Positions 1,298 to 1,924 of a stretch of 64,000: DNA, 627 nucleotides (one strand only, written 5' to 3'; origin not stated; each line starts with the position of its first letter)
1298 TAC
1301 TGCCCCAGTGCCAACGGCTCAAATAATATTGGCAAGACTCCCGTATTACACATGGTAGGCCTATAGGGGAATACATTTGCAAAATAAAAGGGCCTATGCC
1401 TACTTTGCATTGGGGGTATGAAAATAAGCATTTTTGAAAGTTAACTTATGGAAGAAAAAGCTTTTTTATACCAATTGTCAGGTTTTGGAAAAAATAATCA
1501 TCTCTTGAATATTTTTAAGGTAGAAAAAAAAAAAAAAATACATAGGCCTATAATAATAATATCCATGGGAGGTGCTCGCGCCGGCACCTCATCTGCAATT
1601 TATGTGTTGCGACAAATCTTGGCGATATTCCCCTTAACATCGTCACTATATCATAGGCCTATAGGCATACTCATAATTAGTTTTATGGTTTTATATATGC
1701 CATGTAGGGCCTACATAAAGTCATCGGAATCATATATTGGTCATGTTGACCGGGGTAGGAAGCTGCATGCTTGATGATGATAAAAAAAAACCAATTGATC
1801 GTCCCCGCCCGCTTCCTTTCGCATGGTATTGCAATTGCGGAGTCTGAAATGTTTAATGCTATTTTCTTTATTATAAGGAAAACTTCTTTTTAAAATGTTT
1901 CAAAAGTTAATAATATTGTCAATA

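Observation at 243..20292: Strong over-representation of the palindromic octamer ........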

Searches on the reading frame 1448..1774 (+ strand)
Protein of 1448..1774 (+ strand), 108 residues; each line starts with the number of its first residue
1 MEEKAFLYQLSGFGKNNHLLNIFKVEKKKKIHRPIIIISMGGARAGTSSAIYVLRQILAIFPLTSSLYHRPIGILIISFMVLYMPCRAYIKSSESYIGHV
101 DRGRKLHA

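Call 12: find_encoding_contigs(protein=window:1448-1774:+, flank=10000, max_places=10)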
Protein window:1448-1774:+ (108 aa): no gene with exactly this product is on record in the collection.
